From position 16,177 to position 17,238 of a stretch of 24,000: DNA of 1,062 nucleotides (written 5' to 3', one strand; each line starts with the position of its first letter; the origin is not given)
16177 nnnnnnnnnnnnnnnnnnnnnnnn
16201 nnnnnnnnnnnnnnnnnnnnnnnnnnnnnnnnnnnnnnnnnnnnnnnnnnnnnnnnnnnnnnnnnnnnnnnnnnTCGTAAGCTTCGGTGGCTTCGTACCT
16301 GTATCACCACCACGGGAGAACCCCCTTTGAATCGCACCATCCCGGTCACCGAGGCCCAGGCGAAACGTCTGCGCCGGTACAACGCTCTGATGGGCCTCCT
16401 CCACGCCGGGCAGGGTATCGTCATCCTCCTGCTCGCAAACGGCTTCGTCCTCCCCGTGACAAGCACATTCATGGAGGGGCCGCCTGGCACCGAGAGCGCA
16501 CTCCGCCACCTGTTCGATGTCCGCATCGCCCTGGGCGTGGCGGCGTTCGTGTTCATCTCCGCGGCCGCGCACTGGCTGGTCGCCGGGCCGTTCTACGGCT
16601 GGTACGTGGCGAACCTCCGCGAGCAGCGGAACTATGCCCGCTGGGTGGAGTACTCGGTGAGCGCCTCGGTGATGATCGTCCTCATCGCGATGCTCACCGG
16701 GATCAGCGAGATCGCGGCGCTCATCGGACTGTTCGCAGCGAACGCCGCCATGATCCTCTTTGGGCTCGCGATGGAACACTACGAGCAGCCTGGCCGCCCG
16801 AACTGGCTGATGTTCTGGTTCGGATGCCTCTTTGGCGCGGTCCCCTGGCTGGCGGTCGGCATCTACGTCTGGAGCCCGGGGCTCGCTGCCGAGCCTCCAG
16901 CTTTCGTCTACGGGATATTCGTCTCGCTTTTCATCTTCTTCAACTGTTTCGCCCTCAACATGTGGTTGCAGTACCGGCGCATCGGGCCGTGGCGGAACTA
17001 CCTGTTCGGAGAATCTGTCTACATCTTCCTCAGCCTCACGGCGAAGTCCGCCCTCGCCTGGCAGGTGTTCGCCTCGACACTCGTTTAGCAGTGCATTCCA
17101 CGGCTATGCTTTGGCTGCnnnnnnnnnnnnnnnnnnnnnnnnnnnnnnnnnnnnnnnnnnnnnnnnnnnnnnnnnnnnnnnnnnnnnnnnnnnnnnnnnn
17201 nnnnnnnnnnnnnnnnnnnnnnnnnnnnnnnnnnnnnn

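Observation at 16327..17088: Full-length heliorhodopsin with intact chromophore-site residues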

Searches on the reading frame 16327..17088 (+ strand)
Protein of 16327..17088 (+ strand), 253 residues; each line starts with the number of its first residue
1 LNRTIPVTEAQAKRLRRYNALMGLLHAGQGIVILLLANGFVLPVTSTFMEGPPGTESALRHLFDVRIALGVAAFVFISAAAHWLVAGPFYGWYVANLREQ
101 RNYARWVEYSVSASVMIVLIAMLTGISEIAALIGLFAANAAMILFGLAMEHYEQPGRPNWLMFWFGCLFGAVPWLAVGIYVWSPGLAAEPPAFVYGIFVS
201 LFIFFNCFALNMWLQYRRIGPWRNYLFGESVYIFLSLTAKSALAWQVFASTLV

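Call 6: search_protein_families(library=pfam, proteins=[window:16327-17088:+], max_evalue=0.01)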
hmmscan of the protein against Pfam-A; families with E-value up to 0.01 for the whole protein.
window:16327-17088:+ (253 aa): 1 family
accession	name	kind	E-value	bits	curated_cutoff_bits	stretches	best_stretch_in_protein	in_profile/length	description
PF18761.7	Heliorhodopsin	-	1.2e-97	326.5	26.7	1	15-252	1-242/242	Heliorhodopsin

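Call 7: search_solved_structures(query=window:16327-17088:+, max_evalue=0.01, show_alignments=3)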
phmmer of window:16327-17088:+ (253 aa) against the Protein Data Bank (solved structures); distinct sequences matched with E-value up to 0.01: 6.
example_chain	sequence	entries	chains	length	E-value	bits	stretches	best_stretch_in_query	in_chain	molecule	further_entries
6uh3_A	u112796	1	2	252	1.3e-72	247.5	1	10-253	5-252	Heliorhodopsin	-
9ljj_A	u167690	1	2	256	1.3e-72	247.4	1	9-253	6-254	Heliorhodopsin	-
6su3_X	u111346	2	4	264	1.5e-72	247.3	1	9-253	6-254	48C12 heliorhodopsin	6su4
6is6_A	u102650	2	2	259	2.9e-64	220.1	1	10-252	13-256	heliorhodopsin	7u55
7clj_A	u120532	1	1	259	5.9e-64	219.1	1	10-252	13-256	heliorhodopsin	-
9vfc_A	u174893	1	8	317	3.3e-35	124.9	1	37-250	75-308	heliorhodopsin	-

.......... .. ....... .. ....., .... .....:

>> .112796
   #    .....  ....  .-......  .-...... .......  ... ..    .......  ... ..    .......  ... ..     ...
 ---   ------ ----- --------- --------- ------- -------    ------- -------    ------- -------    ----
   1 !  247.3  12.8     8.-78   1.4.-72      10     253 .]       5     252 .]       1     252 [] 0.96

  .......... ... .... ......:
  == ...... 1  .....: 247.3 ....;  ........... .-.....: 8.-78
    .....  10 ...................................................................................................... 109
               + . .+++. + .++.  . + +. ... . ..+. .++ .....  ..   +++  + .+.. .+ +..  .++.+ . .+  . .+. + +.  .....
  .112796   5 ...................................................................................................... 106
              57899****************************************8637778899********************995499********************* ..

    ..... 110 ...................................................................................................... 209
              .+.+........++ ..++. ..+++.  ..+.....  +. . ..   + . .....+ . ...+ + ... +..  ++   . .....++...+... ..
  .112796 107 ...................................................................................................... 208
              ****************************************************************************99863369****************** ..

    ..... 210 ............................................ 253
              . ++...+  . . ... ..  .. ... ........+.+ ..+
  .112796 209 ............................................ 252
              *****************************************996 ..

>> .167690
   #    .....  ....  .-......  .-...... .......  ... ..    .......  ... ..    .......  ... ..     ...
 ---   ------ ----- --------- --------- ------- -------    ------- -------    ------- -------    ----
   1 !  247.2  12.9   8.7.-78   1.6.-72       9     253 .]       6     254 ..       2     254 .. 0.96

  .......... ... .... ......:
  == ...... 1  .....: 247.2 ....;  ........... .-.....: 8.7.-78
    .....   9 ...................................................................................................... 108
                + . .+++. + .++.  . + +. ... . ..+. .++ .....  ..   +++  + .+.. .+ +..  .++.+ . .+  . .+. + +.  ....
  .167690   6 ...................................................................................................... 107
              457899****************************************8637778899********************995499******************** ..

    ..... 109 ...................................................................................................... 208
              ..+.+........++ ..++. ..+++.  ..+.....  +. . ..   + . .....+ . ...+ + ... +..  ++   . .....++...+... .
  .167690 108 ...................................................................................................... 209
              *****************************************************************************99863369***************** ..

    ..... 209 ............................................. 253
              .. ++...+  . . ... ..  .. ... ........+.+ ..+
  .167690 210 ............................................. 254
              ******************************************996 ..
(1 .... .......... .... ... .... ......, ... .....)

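Call 9: search_protein_families(library=ncbifam, proteins=[window:16327-17088:+], max_evalue=0.01)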
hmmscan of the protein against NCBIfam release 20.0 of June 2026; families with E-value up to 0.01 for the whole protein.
window:16327-17088:+ (253 aa): 1 family
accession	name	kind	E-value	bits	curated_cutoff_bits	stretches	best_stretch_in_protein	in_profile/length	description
NF038020.1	HeR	equivalog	9e-94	313.6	100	1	15-252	1-244/244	heliorhodopsin HeR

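Call 10: find_homologous_proteins(query=window:16327-17088:+, max_evalue=1e-20)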
Query window:16327-17088:+ (253 aa): 7351 proteins with E <= 1e-20 among 8000 candidates; the best 120 are listed.
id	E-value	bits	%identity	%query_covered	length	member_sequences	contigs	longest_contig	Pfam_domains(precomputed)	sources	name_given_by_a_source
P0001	1.5e-161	554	99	100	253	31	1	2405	PF18761.8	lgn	-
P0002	5.3e-155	532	94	100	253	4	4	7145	PF18761.8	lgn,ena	-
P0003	1.4e-137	475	83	100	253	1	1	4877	PF18761.8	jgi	-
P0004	5.6e-135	467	79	100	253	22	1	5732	PF18761.8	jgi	jgi:hypothetical protein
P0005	2.4e-133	461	80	100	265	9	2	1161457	PF18761.8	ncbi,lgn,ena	ncbi:MAG: heliorhodopsin HeR [Tepidiformaceae bacterium]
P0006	6.3e-133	460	80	100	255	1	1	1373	PF18761.8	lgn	-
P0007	9.3e-129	446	79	98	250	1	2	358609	PF18761.8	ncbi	ncbi:MAG: heliorhodopsin HeR [Dehalococcoidia bacterium]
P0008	4.0e-127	441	75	100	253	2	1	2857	PF18761.8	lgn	-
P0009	2.7e-125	435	78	99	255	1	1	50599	PF18761.8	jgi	-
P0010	2.7e-124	432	75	98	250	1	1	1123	PF18761.8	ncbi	-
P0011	2.5e-122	425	76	100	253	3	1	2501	PF18761.8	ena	-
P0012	9.7e-122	423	75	100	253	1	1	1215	PF18761.8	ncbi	-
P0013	3.4e-117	408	72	98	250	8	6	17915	PF18761.8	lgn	-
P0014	2.8e-115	402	72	97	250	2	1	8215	PF18761.8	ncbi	-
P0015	7.8e-114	397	71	97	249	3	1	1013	PF18761.8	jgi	jgi:hypothetical protein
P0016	3.8e-113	395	71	97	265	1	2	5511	PF18761.8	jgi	-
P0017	8.9e-113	394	70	97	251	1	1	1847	PF18761.8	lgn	-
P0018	1.6e-112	393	70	97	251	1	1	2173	PF18761.8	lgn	-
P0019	1.7e-112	393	72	95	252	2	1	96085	PF18761.8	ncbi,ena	-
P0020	3.4e-112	392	71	100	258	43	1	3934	PF18761.8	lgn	-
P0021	4.2e-112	392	72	97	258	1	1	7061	PF18761.8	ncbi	-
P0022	6.2e-112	391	72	93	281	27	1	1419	PF18761.8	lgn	-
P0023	8.1e-112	391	71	97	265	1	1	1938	PF18761.8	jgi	jgi:hypothetical protein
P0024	2.4e-111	389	71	93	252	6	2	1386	PF18761.8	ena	-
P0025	3.2e-111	389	71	93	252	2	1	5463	PF18761.8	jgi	jgi:hypothetical protein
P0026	5.5e-111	388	70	97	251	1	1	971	PF18761.8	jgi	jgi:hypothetical protein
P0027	5.9e-111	388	70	97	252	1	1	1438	PF18761.8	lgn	-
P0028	6.9e-111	388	75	92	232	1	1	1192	PF18761.8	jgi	jgi:hypothetical protein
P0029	8.6e-111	387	70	98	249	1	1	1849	PF18761.8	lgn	-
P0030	1.0e-110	387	72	95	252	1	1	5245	PF18761.8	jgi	jgi:hypothetical protein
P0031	1.1e-110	387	74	92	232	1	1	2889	PF18761.8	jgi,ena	jgi:hypothetical protein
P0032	2.1e-110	386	71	95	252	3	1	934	PF18761.8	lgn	-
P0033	2.1e-110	386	68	98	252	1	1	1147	PF18761.8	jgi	-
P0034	2.2e-110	386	70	97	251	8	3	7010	PF18761.8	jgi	jgi:hypothetical protein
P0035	2.2e-110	386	70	97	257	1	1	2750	PF18761.8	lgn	-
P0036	2.4e-110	386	70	95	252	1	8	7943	PF18761.8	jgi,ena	jgi:hypothetical protein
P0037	2.8e-110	386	74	91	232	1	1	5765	PF18761.8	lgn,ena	-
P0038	3.0e-110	386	70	95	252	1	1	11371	PF18761.8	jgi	jgi:hypothetical protein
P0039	3.1e-110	386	72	97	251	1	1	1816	PF18761.8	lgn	-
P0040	3.4e-110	385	73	92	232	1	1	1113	PF18761.8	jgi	jgi:hypothetical protein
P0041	3.5e-110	385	70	95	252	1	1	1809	PF18761.8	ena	-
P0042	3.7e-110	385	73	91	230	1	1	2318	PF18761.8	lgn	-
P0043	4.2e-110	385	70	95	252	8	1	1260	PF18761.8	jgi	-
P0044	4.7e-110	385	73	92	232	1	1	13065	PF18761.8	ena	-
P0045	5.9e-110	385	70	95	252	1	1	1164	PF18761.8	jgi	-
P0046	6.3e-110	385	69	97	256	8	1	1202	PF18761.8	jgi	jgi:hypothetical protein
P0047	8.6e-110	384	72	95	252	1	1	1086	PF18761.8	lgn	-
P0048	2.4e-109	383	68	100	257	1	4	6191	PF18761.8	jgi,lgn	jgi:hypothetical protein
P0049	3.3e-109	382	69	95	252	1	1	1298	PF18761.8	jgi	-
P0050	4.0e-109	382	69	96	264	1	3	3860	PF18761.8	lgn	-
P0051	4.5e-109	382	68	98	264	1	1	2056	PF18761.8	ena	-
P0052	5.2e-109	382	71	95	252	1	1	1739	PF18761.8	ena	-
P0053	7.0e-109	381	69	95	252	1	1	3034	PF18761.8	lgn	-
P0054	1.1e-108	381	70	97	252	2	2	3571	PF18761.8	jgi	-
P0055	1.5e-108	380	71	95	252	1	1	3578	PF18761.8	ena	-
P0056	1.5e-108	380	70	95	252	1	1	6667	PF18761.8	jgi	jgi:hypothetical protein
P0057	1.6e-108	380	70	95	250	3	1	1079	PF18761.8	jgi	jgi:hypothetical protein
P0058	2.1e-108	380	71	97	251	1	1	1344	PF18761.8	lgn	-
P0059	3.7e-108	379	70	95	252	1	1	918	PF18761.8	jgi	jgi:hypothetical protein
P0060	4.0e-108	379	69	98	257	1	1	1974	PF18761.8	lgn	-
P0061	4.9e-108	378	69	98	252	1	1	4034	PF18761.8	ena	-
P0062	5.6e-108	378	71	97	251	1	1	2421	PF18761.8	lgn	-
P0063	6.6e-108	378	68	98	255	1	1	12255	PF18761.8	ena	-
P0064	8.1e-108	378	70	95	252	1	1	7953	PF18761.8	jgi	jgi:hypothetical protein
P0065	1.4e-107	377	69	98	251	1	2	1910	PF18761.8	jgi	jgi:hypothetical protein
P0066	1.4e-107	377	68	97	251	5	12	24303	PF18761.8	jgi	jgi:hypothetical protein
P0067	1.5e-107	377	68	97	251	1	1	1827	PF18761.8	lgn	-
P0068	1.7e-107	377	69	95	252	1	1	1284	PF18761.8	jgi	jgi:hypothetical protein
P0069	1.9e-107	376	68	98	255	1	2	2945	PF18761.8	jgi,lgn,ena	-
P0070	2.7e-107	376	70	97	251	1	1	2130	PF18761.8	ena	-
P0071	2.8e-107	376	71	97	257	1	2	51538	PF18761.8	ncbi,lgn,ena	-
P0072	3.0e-107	376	68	97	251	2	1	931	PF18761.8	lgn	-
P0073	3.4e-107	376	68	97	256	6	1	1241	PF18761.8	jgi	jgi:hypothetical protein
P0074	3.5e-107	376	69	97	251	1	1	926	PF18761.8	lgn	-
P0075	4.2e-107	375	69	97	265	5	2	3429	PF18761.8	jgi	jgi:hypothetical protein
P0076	4.3e-107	375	69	98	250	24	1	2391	PF18761.8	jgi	jgi:hypothetical protein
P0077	4.8e-107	375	69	97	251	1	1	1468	PF18761.8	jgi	jgi:hypothetical protein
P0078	6.0e-107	375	67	98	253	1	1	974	PF18761.8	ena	-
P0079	6.0e-107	375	67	100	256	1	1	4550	PF18761.8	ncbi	-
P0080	6.1e-107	375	70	97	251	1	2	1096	PF18761.8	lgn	-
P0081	6.8e-107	375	70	93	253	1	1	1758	PF18761.8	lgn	-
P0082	6.9e-107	375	67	100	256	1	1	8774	PF18761.8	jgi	jgi:Heliorhodopsin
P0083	8.0e-107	374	68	98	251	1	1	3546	PF18761.8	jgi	jgi:hypothetical protein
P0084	8.0e-107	374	68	96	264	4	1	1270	PF18761.8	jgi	-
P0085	8.3e-107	374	67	98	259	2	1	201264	PF18761.8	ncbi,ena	-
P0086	8.3e-107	374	67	98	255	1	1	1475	PF18761.8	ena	-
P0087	9.8e-107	374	68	97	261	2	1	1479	PF18761.8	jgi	-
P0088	1.2e-106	374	69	95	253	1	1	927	PF18761.8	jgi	jgi:hypothetical protein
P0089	1.6e-106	373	71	97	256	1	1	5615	PF18761.8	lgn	-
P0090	1.9e-106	373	68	98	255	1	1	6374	PF18761.8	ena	-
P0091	2.8e-106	373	67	99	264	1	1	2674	PF18761.8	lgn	-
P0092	2.9e-106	373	69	96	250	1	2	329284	PF18761.8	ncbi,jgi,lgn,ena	jgi:hypothetical protein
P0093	3.4e-106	372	67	97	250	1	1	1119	PF18761.8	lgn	-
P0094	3.6e-106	372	68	96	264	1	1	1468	PF18761.8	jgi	-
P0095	3.7e-106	372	70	96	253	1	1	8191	PF18761.8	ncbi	ncbi:MAG TPA: heliorhodopsin HeR [Actinomycetota bacterium]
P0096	3.7e-106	372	65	100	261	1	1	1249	PF18761.8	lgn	-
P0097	4.6e-106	372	68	96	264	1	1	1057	PF18761.8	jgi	-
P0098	4.8e-106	372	72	91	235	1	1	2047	PF18761.8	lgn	-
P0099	5.0e-106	372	67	98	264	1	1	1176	PF18761.8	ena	-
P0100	5.0e-106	372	67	98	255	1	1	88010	PF18761.8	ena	-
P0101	5.0e-106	372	68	91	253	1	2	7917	PF18761.8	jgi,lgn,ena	jgi:hypothetical protein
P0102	5.8e-106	372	69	97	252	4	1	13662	PF18761.8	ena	-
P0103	5.9e-106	372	67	97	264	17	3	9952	PF18761.8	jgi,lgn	jgi:hypothetical protein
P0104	7.4e-106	371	66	98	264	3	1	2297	PF18761.8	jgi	jgi:hypothetical protein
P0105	8.3e-106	371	73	91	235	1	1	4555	PF18761.8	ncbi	-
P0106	9.3e-106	371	66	97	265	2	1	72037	PF18761.8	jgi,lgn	-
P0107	9.7e-106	371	66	96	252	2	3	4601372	PF18761.8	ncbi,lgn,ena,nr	ncbi:MAG: heliorhodopsin HeR [Thermoleophilia bacterium]|nr:heliorhodopsin HeR [Thermoleophilia bact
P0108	1.2e-105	371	66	98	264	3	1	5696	PF18761.8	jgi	jgi:hypothetical protein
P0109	1.2e-105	371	68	97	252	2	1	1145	PF18761.8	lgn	-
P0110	1.5e-105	370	68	97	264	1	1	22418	PF18761.8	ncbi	-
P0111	1.8e-105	370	68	97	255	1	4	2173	PF18761.8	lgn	-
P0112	1.8e-105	370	66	100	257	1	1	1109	PF18761.8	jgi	-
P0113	1.8e-105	370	69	98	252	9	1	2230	PF18761.8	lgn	-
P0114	2.0e-105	370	66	97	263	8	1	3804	PF18761.8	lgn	-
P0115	2.1e-105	370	69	93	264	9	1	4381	PF18761.8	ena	-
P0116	2.5e-105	370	67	98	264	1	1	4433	PF18761.8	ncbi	-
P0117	2.6e-105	369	67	98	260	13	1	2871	PF18761.8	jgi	-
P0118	2.8e-105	369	70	93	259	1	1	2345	PF18761.8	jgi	-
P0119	4.2e-105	369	67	97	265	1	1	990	PF18761.8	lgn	-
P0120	4.2e-105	369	68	98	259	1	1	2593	PF18761.8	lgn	-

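Call 11: find_related_loci(query=window:16327-17088:+, collection=genome_contigs, flank=10000)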
Query window:16327-17088:+ (253 aa) in genome_contigs; peptide patterns used: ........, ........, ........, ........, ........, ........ (x = any residue, [..] = any of these).
568 stretches matched a pattern; 329 encode a relative of the query (tblastn E <= 1e-3); the best 80 are kept; 80 distinct loci.
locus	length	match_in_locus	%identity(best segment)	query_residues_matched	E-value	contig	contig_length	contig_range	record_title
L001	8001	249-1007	93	1-253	3e-158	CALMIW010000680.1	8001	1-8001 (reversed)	MAG TPA_asm: uncultured Dehalococcoidia bacterium isolate SRR2107213_bin.4_CONCOCT_v1.1_MAG genome assembly, contig: ERZ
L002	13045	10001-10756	80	2-253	2e-136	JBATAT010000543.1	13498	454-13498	MAG: Tepidiformaceae bacterium isolate MFD10514_ilm_asm_bin29 k127_72957, whole genome shotgun sequence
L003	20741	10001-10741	79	7-253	9e-132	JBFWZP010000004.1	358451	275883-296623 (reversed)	MAG: Dehalococcoidia bacterium isolate CA_2019_TPBS_190 NODE_218_length_358451_cov_37.967342_TPBS, whole genome shotgun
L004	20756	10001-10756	71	3-253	1e-117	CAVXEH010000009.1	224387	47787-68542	MAG: uncultured Chloroflexia bacterium isolate MFD02416.bin.1.132 genome assembly, contig: contig_53584, whole genome sh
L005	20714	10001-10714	74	18-253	7e-113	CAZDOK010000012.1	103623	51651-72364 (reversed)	MAG TPA_asm: uncultured Anaerolineaceae bacterium isolate SRP193661_co1_145 genome assembly, contig: NODE_234_length_103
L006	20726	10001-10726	72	13-253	2e-109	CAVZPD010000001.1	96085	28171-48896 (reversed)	MAG: uncultured Chloroflexia bacterium isolate MFD05684.bin.1.297 genome assembly, contig: contig_100562, whole genome s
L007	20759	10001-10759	69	2-253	3e-109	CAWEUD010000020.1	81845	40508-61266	MAG: uncultured Chloroflexia bacterium isolate MFD05684.bin.3.306 genome assembly, contig: contig_51903, whole genome sh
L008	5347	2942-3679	69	9-253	1e-109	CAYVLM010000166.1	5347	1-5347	MAG TPA_asm: uncultured Steroidobacteraceae bacterium isolate binchicken_co116_443 genome assembly, contig: NODE_19364_l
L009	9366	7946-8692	66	6-252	3e-106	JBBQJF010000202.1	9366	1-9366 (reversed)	MAG: Dehalococcoidia bacterium isolate Co_metawrap_750 Cmw_750_k141_15958312_length_9366_cov_10.0000, whole genome shotg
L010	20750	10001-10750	67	6-253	5e-106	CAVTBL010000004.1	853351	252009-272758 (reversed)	MAG: uncultured Chloroflexia bacterium isolate MFD02416.bin.2.180 genome assembly, contig: contig_23047, whole genome sh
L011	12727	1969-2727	68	4-253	5e-106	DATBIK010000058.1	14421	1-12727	MAG TPA_asm: Candidatus Limnocylindria bacterium isolate SMAG_U3892 k141_2161943, whole genome shotgun sequence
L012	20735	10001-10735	67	9-253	4e-106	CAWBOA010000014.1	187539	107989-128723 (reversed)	MAG: uncultured Chloroflexia bacterium isolate MFD09206.bin.2.125 genome assembly, contig: contig_7994, whole genome sho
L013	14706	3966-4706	68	8-253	1e-105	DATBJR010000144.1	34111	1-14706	MAG TPA_asm: Candidatus Limnocylindria bacterium isolate SMAG_U3925 k141_3818818, whole genome shotgun sequence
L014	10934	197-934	68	10-253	3e-105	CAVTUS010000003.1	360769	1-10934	MAG: uncultured Chloroflexia bacterium isolate MFD04944.bin.2.48 genome assembly, contig: contig_31303, whole genome sho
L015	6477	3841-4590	66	5-252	4e-105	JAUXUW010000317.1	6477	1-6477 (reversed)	MAG: Dehalococcoidia bacterium isolate C15_concoct.bin.172_sub C15_k141_175277, whole genome shotgun sequence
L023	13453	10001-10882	61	1-253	1e-102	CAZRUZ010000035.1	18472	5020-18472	MAG TPA_asm: uncultured Anaerolineaceae bacterium isolate binchicken_co16_260 genome assembly, contig: NODE_5030_length_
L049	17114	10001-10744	65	7-252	6e-96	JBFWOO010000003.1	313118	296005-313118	MAG: Dehalococcoidia bacterium isolate CA_2019_TPBF_138 NODE_317_length_313118_cov_9.126061_TPBF, whole genome shotgun s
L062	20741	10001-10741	59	8-253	2e-94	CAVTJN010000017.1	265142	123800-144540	MAG: uncultured Chloroflexia bacterium isolate MFD05942.bin.1.364 genome assembly, contig: contig_63169, whole genome sh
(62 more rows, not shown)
